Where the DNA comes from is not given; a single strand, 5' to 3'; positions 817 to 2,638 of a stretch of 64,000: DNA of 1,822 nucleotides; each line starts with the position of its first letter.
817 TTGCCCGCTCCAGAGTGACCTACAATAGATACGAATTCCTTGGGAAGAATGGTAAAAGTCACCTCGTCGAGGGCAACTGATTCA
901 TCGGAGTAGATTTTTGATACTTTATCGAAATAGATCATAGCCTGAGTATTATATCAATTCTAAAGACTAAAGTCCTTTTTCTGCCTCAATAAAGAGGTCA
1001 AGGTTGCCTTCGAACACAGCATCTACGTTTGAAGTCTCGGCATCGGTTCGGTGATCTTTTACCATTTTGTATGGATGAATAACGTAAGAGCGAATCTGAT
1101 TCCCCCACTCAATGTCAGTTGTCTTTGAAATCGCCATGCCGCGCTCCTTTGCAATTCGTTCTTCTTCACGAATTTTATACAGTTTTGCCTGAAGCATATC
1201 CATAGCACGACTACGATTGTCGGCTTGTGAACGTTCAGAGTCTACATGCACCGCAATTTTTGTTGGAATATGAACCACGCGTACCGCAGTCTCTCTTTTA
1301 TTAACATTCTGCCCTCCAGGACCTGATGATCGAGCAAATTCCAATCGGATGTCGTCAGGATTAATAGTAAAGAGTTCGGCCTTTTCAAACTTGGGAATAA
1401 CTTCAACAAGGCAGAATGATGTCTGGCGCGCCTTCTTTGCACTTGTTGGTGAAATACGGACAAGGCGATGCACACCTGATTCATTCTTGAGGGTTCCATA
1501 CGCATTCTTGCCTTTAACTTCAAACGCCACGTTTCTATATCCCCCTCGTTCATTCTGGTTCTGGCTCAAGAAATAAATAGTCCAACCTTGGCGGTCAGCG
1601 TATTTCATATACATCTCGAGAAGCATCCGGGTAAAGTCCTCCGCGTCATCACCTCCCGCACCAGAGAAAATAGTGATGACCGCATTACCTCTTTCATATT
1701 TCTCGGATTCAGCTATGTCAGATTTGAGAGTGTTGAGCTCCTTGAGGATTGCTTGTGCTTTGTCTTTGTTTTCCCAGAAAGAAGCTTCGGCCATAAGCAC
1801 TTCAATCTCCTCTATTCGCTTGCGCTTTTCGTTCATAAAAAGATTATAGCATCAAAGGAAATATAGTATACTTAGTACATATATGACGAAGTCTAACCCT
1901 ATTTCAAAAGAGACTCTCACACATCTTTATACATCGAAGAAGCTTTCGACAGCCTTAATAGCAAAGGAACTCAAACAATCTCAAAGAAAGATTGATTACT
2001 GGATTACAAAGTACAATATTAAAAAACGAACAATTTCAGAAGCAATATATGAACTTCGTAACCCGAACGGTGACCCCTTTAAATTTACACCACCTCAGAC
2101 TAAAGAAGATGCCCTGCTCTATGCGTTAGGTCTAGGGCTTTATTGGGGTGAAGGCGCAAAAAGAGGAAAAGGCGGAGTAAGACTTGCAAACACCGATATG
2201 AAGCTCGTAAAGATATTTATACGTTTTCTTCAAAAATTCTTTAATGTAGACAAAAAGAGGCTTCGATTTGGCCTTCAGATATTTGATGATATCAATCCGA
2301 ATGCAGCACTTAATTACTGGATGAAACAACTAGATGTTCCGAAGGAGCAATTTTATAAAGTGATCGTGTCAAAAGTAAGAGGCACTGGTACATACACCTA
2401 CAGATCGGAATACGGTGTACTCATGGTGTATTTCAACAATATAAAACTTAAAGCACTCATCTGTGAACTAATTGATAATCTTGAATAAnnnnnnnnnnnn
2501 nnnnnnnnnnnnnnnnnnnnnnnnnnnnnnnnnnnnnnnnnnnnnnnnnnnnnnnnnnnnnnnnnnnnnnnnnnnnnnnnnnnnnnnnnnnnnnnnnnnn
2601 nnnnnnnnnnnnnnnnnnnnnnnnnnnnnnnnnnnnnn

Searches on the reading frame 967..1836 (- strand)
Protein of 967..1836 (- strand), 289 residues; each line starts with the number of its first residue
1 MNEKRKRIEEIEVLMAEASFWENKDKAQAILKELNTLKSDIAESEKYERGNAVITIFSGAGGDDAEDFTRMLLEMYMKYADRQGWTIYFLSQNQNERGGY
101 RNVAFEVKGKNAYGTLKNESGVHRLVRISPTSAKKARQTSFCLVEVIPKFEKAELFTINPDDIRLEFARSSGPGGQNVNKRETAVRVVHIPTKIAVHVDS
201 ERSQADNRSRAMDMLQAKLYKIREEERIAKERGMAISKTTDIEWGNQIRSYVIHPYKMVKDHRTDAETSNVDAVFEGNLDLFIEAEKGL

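Call 7: search_protein_families(library=pfam, proteins=[window:967-1836:-], max_evalue=0.1)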
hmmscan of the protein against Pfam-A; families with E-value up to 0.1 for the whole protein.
window:967-1836:- (289 aa): 3 families
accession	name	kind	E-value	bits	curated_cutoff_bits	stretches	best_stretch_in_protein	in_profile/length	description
PF03462.23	PCRF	-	1.1e-39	136.8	24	2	45-144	95-194/194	PCRF domain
PF00472.26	RF-1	-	5.6e-37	126.7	35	1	154-263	4-116/116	RF-1 domain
PF16326.10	ABC_tran_CTD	-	0.0038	17.8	32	1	6-45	22-61/69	ABC transporter C-terminal domain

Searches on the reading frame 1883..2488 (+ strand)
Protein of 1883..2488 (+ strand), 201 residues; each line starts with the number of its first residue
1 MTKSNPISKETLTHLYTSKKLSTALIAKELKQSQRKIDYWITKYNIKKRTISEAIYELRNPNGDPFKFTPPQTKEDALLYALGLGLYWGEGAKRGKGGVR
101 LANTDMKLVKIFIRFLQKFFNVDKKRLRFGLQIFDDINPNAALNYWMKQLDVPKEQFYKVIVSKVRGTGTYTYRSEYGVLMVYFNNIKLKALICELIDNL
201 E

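Call 7: search_protein_families(library=pfam, proteins=[window:1883-2488:+], max_evalue=0.1)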
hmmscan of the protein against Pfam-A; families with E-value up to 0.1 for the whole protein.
window:1883-2488:+ (201 aa): 0 families

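Call 10: find_homologous_proteins(query=window:1883-2485:+)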
Query window:1883-2485:+ (201 aa): 532 proteins with E <= 0.001 among 653 candidates; the best 120 are listed.
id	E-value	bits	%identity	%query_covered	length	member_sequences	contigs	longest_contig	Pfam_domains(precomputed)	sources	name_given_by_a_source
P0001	7.1e-130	448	100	100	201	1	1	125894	-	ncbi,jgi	ncbi:MAG: hypothetical protein RLZZ67_360 [Candidatus Parcubacteria bacterium]|jgi:hypothetical prot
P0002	2.1e-105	368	83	100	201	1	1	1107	-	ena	-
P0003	3.8e-98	345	75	100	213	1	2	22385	-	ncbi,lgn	-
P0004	7.6e-81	288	64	98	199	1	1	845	-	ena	-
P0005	4.9e-80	286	65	97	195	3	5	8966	-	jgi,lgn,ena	-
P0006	1.5e-79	284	63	97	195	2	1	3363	-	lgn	-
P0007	1.6e-79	284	64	96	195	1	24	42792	-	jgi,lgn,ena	-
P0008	1.1e-78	281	64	97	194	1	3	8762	-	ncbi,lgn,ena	-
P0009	1.2e-78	281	65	94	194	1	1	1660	-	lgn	-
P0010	1.8e-78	280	63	97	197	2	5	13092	-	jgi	-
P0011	2.1e-78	280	64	96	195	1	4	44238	-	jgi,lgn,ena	jgi:hypothetical protein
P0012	2.4e-77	277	63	97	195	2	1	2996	-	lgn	-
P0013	8.3e-77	275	62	100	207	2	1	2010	-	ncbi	-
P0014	1.1e-76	275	64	97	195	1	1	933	-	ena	-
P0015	2.1e-76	274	63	97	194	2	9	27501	-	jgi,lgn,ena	-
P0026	9.0e-74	265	60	97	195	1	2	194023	-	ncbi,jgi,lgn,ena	ncbi:MAG: hypothetical protein WC250_03385 [Candidatus Paceibacterota bacterium]|jgi:DNA-binding Lrp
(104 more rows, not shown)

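Call 11: find_encoding_contigs(protein=window:1883-2485:+, flank=6000, max_places=10)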
Protein window:1883-2485:+ (201 aa): 8 contigs read that carry it; 5 places shown.
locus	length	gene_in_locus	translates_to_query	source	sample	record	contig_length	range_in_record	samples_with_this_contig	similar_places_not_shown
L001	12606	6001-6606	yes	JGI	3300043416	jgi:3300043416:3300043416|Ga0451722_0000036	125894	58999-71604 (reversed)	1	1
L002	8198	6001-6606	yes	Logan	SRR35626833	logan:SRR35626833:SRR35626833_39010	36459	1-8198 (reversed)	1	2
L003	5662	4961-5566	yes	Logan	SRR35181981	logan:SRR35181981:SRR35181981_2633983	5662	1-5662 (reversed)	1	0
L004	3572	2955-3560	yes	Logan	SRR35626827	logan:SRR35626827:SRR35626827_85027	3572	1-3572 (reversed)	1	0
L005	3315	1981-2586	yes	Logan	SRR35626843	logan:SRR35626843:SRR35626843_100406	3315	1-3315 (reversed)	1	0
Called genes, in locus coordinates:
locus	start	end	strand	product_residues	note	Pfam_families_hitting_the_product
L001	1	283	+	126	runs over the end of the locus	PF13473:Cupredoxin_1 (weak)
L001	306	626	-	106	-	-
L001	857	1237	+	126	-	PF01219:DAGK_prokar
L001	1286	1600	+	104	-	-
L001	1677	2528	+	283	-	PF02272:DHHA1 (weak)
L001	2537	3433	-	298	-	PF09587:PGA_cap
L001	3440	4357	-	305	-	PF18075:FtsX_ECD, PF02687:FtsX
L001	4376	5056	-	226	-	PF02463:SMC_N (weak), PF00005:ABC_tran, PF13304:AAA_21 (weak)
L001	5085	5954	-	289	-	PF03462:PCRF, PF00472:RF-1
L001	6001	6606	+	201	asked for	-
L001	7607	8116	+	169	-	-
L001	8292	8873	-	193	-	-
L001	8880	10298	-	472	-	PF01425:Amidase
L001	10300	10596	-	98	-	PF02686:GatC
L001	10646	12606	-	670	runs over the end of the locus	PF22745:Nlig-Ia, PF01653:DNA_ligase_aden, PF03120:OB_DNA_ligase, PF14520:HHH_5 (weak), PF12826:HHH_2, PF14520:HHH_5 (weak), PF00533:BRCT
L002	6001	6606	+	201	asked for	-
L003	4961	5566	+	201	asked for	-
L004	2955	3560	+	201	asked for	-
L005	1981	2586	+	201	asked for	-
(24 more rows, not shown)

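Call 12: find_encoding_contigs(protein=P0003, flank=4000, max_places=4)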
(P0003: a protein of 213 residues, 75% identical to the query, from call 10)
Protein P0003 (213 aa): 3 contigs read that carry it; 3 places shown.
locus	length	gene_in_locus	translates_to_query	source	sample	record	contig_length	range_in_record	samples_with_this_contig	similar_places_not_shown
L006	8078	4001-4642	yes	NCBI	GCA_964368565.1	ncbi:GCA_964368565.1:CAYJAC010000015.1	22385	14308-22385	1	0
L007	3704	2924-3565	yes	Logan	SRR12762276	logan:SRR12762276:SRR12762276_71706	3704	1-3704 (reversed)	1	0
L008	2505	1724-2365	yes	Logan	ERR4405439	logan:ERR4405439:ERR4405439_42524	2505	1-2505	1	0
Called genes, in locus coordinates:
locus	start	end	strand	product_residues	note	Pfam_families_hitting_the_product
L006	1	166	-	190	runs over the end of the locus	PF04542:Sigma70_r2, PF08281:Sigma70_r4_2, PF04545:Sigma70_r4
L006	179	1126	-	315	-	PF09587:PGA_cap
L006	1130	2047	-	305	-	PF18075:FtsX_ECD, PF02687:FtsX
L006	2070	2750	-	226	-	PF02463:SMC_N (weak), PF00005:ABC_tran, PF13304:AAA_21 (weak)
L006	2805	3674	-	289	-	PF03462:PCRF, PF00472:RF-1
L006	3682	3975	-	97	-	PF13560:HTH_31 (weak), PF01381:HTH_3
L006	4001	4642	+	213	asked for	-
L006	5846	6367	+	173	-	-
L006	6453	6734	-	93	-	-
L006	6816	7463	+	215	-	PF00551:Formyl_trans_N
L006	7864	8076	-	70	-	?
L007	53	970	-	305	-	PF18075:FtsX_ECD, PF02687:FtsX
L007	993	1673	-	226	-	PF02463:SMC_N (weak), PF00005:ABC_tran, PF13304:AAA_21 (weak)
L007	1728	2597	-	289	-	PF03462:PCRF, PF00472:RF-1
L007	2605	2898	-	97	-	PF13560:HTH_31 (weak), PF01381:HTH_3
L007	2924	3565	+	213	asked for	-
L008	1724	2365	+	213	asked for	-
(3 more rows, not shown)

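Call 13: find_encoding_contigs(protein=P0007, flank=4000, max_places=4)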
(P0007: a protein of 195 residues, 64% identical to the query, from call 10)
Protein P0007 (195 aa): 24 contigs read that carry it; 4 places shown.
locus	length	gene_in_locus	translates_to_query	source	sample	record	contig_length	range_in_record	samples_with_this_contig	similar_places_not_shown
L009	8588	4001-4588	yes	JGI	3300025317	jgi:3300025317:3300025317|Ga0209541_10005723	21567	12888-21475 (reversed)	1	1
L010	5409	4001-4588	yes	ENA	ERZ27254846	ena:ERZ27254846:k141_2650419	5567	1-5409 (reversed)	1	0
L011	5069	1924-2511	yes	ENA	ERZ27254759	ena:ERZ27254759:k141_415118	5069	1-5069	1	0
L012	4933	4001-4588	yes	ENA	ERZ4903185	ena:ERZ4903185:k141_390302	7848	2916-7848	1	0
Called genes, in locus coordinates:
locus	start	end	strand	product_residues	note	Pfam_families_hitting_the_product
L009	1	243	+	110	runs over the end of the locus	?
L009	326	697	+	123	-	-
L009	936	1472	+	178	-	PF04355:BamE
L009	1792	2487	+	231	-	PF13489:Methyltransf_23 (weak), PF13847:Methyltransf_31, PF08241:Methyltransf_11, PF08242:Methyltransf_12 (weak), PF13649:Methyltransf_25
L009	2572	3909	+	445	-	-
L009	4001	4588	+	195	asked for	-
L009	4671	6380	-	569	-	PF00239:Resolvase, PF07508:Recombinase, PF13408:Zn_ribbon_recom (weak)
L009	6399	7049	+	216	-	PF12686:DUF3800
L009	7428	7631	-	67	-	-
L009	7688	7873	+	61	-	-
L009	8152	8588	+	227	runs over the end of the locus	PF09335:VTT_dom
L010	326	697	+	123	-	-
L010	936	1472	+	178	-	PF04355:BamE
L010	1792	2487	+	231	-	PF13489:Methyltransf_23 (weak), PF13847:Methyltransf_31, PF08241:Methyltransf_11, PF08242:Methyltransf_12 (weak), PF13649:Methyltransf_25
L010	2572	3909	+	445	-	-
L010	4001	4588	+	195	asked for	-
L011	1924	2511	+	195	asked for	-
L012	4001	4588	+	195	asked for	-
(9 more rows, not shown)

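Call 14: find_encoding_contigs(protein=P0026, flank=4000, max_places=4)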
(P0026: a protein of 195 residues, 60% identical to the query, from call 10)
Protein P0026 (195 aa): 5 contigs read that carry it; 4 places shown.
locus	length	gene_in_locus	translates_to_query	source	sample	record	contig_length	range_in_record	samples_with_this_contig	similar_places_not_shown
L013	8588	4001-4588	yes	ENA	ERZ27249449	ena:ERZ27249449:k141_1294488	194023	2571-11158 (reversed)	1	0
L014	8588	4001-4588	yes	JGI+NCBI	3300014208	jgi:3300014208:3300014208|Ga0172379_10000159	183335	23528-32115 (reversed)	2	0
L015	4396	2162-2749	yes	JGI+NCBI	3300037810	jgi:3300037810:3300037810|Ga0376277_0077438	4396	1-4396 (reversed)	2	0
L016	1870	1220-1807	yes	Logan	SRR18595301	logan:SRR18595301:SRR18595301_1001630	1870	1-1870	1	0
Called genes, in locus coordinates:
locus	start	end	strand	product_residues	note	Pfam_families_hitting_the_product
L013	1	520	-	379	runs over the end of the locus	PF13521:AAA_28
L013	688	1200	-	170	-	PF22769:DCD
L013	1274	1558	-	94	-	-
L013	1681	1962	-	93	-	-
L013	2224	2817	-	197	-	PF02545:Maf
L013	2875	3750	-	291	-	PF03462:PCRF, PF00472:RF-1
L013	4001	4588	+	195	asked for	-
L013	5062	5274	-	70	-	-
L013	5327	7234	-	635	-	PF00122:E1-E2_ATPase, PF00702:Hydrolase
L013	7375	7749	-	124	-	-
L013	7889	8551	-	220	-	PF00300:His_Phos_1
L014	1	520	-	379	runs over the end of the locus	PF13521:AAA_28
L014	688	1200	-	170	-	PF22769:DCD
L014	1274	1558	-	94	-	-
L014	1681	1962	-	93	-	-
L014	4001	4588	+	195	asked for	-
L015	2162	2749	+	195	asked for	-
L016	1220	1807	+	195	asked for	-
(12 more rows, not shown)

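Call 39: search_solved_structures(query=A1, max_evalue=10, show_alignments=2)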
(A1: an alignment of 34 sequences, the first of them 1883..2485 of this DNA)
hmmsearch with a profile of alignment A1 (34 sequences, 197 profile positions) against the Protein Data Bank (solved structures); distinct sequences matched with E-value up to 10: 2.
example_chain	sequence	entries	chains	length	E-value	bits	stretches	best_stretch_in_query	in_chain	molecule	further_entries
2e52_A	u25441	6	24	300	0.21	14.1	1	89-151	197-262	Type II restriction enzyme HindIII | Type-2 restriction enzyme HindIII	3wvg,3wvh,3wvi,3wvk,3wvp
3a4k_A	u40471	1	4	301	0.21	14.1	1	89-151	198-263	Type-2 restriction enzyme HindIII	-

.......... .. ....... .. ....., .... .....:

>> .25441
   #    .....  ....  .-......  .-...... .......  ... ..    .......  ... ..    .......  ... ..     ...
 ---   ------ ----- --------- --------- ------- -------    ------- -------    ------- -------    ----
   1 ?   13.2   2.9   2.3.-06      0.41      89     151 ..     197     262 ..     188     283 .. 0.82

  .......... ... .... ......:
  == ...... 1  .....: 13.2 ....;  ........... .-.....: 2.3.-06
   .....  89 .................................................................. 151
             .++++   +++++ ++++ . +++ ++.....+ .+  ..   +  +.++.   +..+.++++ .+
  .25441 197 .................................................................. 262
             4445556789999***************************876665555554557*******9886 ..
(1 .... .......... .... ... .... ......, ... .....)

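Call 44: predict_structure(alignment_id=A1)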
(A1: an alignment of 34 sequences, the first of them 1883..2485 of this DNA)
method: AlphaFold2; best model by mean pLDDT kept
length: 201 residues; sequences in the alignment: 34
mean_pLDDT: 89.3   pTM: 0.73
mean pLDDT of the five models: 89.3, 88.3, 88.0, 86.9, 85.8
residues with pLDDT >= 90: 139; 70-90: 48; 50-70: 13; < 50: 1
segments of 3 or more residues with pLDDT < 50: none
pLDDT, mean of each block of 10 residues (from residue 1): 77 93 93 95 91 79 88 97 94 81 94 97 95 92 97 96 73 77 91 91 63
secondary structure, 60 per line:
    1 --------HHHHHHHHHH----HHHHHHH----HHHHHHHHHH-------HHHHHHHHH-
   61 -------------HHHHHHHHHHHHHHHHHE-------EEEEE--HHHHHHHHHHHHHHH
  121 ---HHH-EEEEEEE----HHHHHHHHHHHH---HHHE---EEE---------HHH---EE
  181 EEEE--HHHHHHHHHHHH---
elements in order: H9-18 H23-29 H34-43 H51-59 H74-90 E99-103 H106-120 E128-134 H139-150 E161-163 E179-184 H187-198

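Call 47: fold_search(model_id=the predicted structure, library=pdb)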
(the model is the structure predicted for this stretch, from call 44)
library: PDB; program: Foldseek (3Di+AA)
matches with E <= 10: 604; with E <= 0.001: 0
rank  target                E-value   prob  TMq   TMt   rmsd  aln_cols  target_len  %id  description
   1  4zhv_A                8.2e-03  0.96  0.28  0.36   8.2       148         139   13  Crystal structure of a bacterial signalling protein (released 2016-04-27)
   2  6ikj_A                9.8e-03  0.95  0.27  0.36   7.1       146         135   10  Crystal structure of YfiB(F48S) (released 2019-03-13)
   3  5eaz_A                1.2e-02  0.96  0.29  0.39   6.8       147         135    9  crystal form I of YfiB belonging to space groups P21 (released 2016-05-18)
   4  6u83                  2.0e-02  0.60  0.23  0.28  10.5       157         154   12  OmpA-like domain of FopA1 from Francisella tularensis subsp. tularensis SCHU S4 (released 2019-09-18)
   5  9ljk_B                2.2e-02  0.92  0.29  0.35   7.8       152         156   12  Structure of the periplasmic domain of MotS from Bacillus subtilis (released 2025-02-26)
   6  6iki_B                2.2e-02  0.90  0.28  0.36   6.0       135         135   10  Crystal structure of YfiB(W55L) (released 2019-03-13)
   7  9ljl_B                2.4e-02  0.91  0.29  0.35   7.7       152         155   12  Structure of the periplasmic domain of MotS from Bacillus subtilis in 300 mM NaCl (released 2025-02-26)
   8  4zhv_B                2.4e-02  0.89  0.27  0.37   7.1       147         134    9  Crystal structure of a bacterial signalling protein (released 2016-04-27)
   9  6iki_A                2.7e-02  0.85  0.28  0.37   7.2       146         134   12  Crystal structure of YfiB(W55L) (released 2019-03-13)
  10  8xhu_B                3.4e-02  0.92  0.23  0.14   6.0        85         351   20  Crystal structure of Helicobacter pylori IspDF (released 2024-04-10)
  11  8xhu_C                3.6e-02  0.92  0.23  0.14   6.0        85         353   20  Crystal structure of Helicobacter pylori IspDF (released 2024-04-10)
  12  8xhu_A                3.6e-02  0.92  0.23  0.14   6.0        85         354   20  Crystal structure of Helicobacter pylori IspDF (released 2024-04-10)
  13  8xkf_A                3.6e-02  0.92  0.23  0.14   6.0        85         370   20  Crystal structure of Helicobacter pylori IspDF with substrate CTP (released 2024-04-10)
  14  8xkf_C                4.0e-02  0.91  0.23  0.13   6.0        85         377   20  Crystal structure of Helicobacter pylori IspDF with substrate CTP (released 2024-04-10)
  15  9ljm_A                4.3e-02  0.87  0.29  0.36   6.6       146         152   12  Structure of the periplasmic domain of MotS from Bacillus subtilis in 300 mM KCl (released 2025-02-26)
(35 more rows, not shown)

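Call 61: find_related_loci(query=A1, collection=metagenome_contigs, flank=1500)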
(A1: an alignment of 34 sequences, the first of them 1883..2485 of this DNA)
Query A1 (201 aa) in metagenome_contigs; peptide patterns used: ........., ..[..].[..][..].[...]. (x = any residue, [..] = any of these).
600 stretches matched a pattern (row limit reached: there are more); 521 encode a relative of the query (tblastn E <= 1e-3); the best 80 are kept; 80 distinct loci.
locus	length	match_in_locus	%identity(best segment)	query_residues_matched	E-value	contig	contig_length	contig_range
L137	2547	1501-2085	65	7-201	4e-86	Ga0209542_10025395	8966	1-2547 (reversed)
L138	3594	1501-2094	62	4-201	3e-85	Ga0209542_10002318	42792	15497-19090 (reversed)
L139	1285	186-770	63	7-201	5e-90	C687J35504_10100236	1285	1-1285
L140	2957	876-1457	60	7-200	1e-81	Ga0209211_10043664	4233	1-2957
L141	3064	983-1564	60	7-200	1e-81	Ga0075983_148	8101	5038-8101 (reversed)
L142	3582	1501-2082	60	7-200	2e-81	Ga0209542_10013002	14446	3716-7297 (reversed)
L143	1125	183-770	61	5-200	1e-85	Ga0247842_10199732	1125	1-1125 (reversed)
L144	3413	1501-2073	61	10-200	2e-79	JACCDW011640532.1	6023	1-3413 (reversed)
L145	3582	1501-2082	62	7-200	8e-79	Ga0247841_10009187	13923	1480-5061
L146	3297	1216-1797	62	7-200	8e-79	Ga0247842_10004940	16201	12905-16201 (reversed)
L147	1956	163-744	60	7-200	3e-81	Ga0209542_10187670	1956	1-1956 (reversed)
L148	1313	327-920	59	4-201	8e-83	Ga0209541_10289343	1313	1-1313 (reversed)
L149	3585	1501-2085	58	7-201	6e-77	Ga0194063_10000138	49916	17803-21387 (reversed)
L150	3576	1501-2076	58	7-198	4e-76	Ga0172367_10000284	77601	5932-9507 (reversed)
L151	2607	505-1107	54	1-201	8e-75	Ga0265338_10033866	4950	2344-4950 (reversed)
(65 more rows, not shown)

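Call 66: search_protein_families(library=pfam, alignment_id=A1, max_evalue=10)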
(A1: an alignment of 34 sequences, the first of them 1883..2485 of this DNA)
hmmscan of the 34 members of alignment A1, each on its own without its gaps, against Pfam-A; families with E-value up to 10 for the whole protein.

A. member 1, window:1883-2485:+ (201 aa): 2 families
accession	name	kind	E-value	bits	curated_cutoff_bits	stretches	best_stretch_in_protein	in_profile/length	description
PF12244.13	DUF3606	-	0.12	12.6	24.3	1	140-157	18-35/54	Protein of unknown function (DUF3606)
PF25348.1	PH_CAYP2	-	0.17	11.9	27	1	116-162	117-163/170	Calcyphosin-2 PH domain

B. families by the number of members that match (of 34 scanned): 50 families (the first 25 are shown)
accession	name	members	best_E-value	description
PF12244.13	DUF3606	25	0.00026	Protein of unknown function (DUF3606)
PF13384.12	HTH_23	19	1e-05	Homeodomain-like domain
PF13518.12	HTH_28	18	0.00014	Helix-turn-helix domain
PF14528.11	LAGLIDADG_3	12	0.00076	LAGLIDADG-like domain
PF08281.18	Sigma70_r4_2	11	0.00089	Sigma-70, region 4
PF13411.12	MerR_1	10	0.0014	MerR HTH family regulatory protein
PF03683.19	UPF0175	8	0.00058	Uncharacterised protein family (UPF0175)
PF06056.18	Terminase_5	5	0.0032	Putative ATPase subunit of terminase (gpP-like)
PF13551.12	HTH_29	5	0.013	Winged helix-turn helix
PF10579.15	Rapsyn_N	4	0.0098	Rapsyn N-terminal myristoylation and linker region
PF22979.2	HTH_69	3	0.0077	Winged helix-turn-helix domain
PF05107.17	Cas_Cas7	3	0.018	CRISPR-associated protein Cas7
PF02796.21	HTH_7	3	0.032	Helix-turn-helix domain of resolvase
PF12728.13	HTH_17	3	0.034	Helix-turn-helix domain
PF01047.28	MarR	3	0.14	MarR family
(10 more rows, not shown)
